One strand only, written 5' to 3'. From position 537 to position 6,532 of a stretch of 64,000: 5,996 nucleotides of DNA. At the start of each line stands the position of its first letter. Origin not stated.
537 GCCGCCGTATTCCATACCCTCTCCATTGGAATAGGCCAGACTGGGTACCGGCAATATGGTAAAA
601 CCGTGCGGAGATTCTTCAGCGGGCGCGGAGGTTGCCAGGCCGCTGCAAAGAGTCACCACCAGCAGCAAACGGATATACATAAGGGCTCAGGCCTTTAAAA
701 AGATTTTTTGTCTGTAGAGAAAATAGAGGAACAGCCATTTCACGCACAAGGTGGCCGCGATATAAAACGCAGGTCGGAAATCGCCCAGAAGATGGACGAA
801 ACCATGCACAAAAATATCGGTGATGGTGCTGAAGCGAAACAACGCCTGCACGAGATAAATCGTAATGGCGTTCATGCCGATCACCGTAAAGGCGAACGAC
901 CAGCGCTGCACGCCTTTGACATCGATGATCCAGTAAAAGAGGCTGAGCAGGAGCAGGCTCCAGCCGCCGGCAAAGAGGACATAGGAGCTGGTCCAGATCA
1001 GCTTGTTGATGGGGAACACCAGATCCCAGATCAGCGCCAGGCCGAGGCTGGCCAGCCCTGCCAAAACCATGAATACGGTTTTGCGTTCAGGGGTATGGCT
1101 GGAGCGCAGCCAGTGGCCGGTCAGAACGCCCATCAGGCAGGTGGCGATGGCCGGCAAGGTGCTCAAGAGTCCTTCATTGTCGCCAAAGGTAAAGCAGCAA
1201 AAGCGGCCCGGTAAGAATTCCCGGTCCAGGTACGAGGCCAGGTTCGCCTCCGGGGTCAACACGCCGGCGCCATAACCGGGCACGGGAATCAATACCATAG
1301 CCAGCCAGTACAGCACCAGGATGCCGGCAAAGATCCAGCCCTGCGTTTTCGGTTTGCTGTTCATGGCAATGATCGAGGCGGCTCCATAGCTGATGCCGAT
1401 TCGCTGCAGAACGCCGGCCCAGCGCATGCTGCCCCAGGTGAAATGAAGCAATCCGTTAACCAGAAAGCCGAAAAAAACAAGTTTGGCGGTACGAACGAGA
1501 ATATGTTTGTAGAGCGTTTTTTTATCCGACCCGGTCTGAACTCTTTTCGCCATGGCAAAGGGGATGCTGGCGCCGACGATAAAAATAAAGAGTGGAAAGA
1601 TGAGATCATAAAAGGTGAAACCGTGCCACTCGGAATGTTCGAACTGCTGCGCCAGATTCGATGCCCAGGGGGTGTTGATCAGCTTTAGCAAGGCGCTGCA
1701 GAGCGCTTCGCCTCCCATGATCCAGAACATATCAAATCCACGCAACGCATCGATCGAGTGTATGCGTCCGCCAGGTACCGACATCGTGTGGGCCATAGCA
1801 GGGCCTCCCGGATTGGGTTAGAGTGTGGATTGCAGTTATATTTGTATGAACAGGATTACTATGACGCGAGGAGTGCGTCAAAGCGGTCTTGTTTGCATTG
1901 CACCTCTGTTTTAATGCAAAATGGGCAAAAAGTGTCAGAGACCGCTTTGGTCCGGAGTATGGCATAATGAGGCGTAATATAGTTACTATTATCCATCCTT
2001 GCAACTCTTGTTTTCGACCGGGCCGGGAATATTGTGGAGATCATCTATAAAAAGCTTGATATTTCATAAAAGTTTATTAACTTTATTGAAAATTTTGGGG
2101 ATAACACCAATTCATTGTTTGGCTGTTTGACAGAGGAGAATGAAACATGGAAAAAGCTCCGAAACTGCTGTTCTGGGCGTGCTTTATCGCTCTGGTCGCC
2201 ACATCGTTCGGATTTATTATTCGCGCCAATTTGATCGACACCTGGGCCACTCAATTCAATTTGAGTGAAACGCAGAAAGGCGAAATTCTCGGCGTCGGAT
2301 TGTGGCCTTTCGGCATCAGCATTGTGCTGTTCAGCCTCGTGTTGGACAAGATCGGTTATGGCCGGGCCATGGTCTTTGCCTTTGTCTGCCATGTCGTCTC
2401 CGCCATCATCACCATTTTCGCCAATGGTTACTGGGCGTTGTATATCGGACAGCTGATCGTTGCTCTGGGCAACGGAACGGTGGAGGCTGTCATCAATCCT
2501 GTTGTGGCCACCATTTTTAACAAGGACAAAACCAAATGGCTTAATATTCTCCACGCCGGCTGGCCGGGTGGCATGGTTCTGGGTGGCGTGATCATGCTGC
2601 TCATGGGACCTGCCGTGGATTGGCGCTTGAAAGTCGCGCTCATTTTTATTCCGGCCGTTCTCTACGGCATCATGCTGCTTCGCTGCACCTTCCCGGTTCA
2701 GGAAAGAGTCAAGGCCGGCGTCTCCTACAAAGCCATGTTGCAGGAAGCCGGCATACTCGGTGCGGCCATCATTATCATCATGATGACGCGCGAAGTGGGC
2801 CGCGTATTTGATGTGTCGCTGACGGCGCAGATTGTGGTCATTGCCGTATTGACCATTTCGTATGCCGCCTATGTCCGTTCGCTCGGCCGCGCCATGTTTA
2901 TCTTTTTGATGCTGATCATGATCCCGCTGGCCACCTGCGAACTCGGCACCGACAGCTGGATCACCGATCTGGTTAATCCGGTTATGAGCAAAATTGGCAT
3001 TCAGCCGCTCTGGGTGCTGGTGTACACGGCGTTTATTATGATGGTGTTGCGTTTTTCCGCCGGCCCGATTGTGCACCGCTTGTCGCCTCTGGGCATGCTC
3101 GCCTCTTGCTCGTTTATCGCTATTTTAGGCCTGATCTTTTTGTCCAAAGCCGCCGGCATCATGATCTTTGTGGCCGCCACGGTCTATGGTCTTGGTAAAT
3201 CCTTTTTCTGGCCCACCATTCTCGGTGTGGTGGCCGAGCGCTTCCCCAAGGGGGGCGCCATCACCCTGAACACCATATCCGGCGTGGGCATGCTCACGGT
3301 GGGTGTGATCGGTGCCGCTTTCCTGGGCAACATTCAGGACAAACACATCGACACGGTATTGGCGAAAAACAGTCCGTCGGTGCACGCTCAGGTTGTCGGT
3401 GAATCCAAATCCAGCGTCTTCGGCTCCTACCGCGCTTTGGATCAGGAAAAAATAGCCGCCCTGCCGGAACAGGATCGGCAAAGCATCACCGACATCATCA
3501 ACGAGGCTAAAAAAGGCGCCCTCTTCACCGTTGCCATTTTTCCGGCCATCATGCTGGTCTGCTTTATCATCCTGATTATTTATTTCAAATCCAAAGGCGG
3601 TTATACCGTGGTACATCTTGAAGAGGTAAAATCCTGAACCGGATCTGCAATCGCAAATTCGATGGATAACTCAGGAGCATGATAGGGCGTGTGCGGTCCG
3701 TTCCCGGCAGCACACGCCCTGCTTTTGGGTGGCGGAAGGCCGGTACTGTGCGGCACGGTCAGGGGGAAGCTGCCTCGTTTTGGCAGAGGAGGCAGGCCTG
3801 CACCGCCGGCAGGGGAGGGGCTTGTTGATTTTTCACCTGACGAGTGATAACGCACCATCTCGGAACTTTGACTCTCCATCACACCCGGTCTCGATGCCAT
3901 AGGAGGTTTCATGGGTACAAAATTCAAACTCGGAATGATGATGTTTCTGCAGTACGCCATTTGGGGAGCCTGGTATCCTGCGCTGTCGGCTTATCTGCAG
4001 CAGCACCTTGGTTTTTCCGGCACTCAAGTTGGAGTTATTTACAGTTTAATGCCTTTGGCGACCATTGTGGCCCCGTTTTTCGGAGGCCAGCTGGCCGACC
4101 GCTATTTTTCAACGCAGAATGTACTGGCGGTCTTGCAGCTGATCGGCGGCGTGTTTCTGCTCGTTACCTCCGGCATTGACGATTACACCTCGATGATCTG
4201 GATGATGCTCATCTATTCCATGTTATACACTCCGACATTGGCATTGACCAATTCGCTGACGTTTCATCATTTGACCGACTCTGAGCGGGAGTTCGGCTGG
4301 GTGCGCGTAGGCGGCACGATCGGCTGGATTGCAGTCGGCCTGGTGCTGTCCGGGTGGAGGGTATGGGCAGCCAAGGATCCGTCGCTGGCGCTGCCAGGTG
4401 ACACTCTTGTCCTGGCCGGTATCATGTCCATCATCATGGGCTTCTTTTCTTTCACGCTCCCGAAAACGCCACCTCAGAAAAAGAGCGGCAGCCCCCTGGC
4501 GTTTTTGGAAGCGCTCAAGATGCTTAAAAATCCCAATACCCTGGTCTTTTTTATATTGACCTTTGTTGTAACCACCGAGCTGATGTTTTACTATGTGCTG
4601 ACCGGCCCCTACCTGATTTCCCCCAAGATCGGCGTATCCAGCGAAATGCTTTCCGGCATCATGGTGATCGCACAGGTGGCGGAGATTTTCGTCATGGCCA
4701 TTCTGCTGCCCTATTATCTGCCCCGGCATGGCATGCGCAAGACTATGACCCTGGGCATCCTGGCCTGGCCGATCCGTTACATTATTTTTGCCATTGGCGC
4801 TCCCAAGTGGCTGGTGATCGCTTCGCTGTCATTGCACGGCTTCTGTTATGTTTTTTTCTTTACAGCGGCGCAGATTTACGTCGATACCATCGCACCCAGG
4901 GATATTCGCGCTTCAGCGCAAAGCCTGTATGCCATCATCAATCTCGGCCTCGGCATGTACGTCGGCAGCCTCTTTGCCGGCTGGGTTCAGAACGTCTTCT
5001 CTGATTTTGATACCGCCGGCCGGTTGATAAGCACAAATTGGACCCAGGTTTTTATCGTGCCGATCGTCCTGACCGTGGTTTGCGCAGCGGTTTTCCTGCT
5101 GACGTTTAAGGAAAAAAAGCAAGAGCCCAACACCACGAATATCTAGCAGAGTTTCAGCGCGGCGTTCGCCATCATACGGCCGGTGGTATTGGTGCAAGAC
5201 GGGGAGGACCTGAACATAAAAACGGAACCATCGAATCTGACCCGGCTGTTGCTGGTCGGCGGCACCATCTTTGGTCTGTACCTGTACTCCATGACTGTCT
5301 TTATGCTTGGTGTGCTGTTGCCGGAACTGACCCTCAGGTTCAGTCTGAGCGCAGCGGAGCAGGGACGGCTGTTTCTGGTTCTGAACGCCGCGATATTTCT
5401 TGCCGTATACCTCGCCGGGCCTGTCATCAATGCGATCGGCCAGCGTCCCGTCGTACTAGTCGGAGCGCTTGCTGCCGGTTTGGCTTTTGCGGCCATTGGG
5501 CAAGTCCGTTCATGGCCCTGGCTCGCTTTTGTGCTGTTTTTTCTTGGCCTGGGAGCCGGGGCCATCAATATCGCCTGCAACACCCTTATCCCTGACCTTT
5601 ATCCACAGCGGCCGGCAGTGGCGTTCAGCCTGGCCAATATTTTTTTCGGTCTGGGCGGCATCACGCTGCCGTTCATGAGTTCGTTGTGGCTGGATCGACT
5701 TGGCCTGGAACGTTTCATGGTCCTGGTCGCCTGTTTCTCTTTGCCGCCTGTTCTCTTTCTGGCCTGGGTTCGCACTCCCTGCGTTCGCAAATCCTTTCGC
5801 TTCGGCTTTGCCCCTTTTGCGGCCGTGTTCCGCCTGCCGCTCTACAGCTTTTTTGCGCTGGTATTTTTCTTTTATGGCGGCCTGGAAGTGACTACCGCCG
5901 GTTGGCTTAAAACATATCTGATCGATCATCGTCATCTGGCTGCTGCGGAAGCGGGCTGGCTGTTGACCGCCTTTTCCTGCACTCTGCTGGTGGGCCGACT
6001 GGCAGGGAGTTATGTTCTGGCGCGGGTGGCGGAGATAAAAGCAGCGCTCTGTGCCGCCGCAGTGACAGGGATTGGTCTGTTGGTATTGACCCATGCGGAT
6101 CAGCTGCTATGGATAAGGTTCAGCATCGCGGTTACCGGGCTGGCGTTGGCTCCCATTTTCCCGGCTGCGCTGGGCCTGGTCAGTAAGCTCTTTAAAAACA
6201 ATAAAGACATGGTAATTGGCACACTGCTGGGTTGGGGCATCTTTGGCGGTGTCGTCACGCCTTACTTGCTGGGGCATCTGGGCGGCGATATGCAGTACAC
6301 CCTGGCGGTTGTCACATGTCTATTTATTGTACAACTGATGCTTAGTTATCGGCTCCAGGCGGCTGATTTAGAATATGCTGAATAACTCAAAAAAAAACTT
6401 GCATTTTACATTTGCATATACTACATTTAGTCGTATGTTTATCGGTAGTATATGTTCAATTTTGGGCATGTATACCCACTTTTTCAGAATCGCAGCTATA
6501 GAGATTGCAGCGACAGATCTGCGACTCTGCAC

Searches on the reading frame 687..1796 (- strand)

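Call 79: search_protein_families(library=pfam, proteins=[window:687-1796:-], max_evalue=0.0001)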
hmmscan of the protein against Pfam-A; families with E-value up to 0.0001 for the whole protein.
window:687-1796:- (369 aa): 1 family
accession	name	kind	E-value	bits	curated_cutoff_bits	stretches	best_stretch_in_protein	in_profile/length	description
PF16401.11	DUF5009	-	4.2e-09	36.6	25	1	12-112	2-102/260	Domain of unknown function (DUF5009)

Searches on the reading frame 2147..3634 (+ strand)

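Call 79: search_protein_families(library=pfam, proteins=[window:2147-3634:+], max_evalue=0.0001)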
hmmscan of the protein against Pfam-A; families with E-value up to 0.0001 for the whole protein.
window:2147-3634:+ (496 aa): 1 family
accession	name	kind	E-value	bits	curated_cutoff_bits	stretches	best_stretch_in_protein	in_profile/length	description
PF07690.21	MFS_1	-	1.8e-19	70.3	33.4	1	13-389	2-342/347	Major Facilitator Superfamily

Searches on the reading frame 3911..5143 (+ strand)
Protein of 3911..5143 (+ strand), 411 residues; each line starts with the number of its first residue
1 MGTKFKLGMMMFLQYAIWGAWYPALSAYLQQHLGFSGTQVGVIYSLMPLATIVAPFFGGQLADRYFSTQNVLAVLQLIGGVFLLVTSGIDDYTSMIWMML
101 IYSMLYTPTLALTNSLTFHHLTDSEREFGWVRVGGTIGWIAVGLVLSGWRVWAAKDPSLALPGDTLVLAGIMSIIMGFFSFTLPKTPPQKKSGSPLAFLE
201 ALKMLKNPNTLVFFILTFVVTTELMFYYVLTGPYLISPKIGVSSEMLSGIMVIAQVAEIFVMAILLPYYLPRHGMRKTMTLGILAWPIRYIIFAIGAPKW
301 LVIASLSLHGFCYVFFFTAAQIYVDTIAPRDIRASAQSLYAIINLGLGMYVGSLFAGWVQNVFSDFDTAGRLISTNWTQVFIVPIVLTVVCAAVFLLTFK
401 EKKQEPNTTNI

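Call 21: search_protein_families(library=pfam, proteins=[window:3911-5143:+], max_evalue=0.001)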
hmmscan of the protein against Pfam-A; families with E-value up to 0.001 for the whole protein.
window:3911-5143:+ (411 aa): 5 families
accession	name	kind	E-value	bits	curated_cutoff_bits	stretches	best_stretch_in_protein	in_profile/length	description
PF03825.22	Nuc_H_symport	-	5.8e-101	338.8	25.9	1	1-403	1-399/400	Nucleoside H+ symporter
PF12832.13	MFS_1_like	-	6.7e-43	147.6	25.2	1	6-364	3-366/373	MFS_1 like family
PF07690.21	MFS_1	-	6.2e-28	98.2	33.4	2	214-406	2-179/347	Major Facilitator Superfamily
PF01306.25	LacY_symp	-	9e-05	21.9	24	1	6-398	11-401/413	LacY proton/sugar symporter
PF05977.19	MFS_3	-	9e-05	21.5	27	1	246-361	254-368/524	Transmembrane secretion effector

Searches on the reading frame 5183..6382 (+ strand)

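Call 21: search_protein_families(library=pfam, proteins=[window:5183-6382:+], max_evalue=0.001)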
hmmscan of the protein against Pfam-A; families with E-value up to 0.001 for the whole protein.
window:5183-6382:+ (400 aa): 1 family
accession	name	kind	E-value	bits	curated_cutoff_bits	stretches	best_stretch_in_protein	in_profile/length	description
PF07690.21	MFS_1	-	3e-27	95.9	33.4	2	30-252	3-234/347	Major Facilitator Superfamily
